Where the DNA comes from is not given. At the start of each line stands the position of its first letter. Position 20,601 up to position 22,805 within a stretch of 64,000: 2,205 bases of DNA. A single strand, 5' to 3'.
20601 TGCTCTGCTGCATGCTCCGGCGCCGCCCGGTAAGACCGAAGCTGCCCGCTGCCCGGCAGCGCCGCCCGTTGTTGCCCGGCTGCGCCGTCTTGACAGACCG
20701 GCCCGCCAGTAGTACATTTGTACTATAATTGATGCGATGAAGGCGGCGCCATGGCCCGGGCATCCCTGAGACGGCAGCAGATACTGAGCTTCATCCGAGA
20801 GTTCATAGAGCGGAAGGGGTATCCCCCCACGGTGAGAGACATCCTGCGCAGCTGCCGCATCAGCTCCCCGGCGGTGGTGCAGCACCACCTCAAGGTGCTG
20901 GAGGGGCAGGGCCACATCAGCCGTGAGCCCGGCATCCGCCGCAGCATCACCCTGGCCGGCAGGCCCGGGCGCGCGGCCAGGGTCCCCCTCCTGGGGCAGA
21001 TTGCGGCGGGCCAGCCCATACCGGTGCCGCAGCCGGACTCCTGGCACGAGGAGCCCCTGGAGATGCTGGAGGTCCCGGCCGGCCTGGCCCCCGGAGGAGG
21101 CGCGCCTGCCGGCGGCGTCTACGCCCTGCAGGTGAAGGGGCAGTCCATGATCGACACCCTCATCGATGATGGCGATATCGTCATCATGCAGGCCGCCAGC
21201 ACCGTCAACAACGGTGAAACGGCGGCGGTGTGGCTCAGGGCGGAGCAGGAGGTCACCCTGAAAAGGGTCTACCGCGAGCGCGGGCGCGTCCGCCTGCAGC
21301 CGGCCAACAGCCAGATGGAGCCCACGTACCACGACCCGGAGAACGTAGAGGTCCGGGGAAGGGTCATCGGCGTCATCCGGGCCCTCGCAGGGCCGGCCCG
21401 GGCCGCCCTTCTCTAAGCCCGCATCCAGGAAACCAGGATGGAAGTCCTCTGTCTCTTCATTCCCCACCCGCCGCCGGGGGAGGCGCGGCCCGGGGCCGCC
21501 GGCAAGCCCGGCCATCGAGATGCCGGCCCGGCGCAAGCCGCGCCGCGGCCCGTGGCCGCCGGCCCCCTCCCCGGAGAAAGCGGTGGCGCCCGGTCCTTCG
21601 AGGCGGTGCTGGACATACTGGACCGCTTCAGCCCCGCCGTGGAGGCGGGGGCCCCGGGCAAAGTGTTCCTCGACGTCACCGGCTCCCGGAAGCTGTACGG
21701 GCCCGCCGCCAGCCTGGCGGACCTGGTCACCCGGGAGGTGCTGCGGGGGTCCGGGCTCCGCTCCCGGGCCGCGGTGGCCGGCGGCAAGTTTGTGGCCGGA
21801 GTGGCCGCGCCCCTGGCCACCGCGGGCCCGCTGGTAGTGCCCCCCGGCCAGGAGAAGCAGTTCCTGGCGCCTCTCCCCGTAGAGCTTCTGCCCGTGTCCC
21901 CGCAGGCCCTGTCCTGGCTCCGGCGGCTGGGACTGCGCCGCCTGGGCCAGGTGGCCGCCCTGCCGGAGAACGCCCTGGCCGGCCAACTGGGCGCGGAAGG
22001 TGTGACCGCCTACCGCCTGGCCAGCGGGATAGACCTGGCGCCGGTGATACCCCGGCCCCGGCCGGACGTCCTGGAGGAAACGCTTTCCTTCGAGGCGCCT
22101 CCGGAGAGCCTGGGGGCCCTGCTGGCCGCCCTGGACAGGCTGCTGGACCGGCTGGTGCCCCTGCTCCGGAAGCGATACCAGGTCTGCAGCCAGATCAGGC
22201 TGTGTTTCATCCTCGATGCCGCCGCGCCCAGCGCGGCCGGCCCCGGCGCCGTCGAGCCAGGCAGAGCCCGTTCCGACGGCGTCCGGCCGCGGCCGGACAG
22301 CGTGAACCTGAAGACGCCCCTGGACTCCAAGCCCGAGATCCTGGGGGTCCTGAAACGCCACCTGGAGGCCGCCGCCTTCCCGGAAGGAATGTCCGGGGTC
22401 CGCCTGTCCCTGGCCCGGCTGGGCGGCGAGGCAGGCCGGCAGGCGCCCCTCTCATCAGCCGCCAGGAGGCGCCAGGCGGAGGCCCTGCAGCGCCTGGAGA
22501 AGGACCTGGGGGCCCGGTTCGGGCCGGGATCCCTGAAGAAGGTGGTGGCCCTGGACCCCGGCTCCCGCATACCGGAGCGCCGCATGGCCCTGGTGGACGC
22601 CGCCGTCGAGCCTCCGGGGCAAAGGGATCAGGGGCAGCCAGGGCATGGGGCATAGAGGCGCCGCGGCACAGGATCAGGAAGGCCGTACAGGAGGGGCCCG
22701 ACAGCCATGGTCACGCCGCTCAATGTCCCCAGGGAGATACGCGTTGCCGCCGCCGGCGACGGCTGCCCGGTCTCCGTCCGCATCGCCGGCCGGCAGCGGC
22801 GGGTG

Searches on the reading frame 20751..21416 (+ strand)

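Call 11: search_protein_families(library=pfam, proteins=[window:20751-21416:+], max_evalue=0.01)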
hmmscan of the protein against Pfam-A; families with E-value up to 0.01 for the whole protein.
window:20751-21416:+ (221 aa): 3 families
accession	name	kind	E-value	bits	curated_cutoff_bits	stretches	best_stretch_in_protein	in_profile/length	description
PF00717.28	Peptidase_S24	-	7.3e-22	77.7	23.3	1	79-206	1-116/116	Peptidase S24-like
PF01726.22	LexA_DNA_bind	-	5e-17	61.9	23.7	1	6-64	6-64/65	LexA DNA binding domain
PF12802.13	MarR_2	-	0.0029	18.2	27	1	18-60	13-54/61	MarR family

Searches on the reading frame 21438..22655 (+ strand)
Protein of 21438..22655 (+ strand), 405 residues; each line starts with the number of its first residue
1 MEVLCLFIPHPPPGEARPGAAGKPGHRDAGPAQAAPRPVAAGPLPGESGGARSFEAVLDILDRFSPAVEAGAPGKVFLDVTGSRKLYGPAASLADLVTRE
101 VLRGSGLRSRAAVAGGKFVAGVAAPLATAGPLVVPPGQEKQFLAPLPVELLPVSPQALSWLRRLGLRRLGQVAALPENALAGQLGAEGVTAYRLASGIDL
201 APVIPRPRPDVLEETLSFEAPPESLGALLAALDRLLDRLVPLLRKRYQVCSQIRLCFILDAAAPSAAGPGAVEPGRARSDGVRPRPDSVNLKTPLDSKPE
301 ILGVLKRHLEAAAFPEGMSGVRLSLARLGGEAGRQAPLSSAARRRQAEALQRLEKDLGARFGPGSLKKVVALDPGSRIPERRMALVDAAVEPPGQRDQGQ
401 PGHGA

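Call 11: search_protein_families(library=pfam, proteins=[window:21438-22655:+], max_evalue=0.01)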
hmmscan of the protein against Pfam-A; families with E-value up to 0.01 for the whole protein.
window:21438-22655:+ (405 aa): 1 family
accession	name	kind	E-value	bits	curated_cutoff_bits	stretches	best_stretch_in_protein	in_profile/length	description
PF00817.25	IMS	-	3.3e-06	27.5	23.2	1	55-124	77-147/148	impB/mucB/samB family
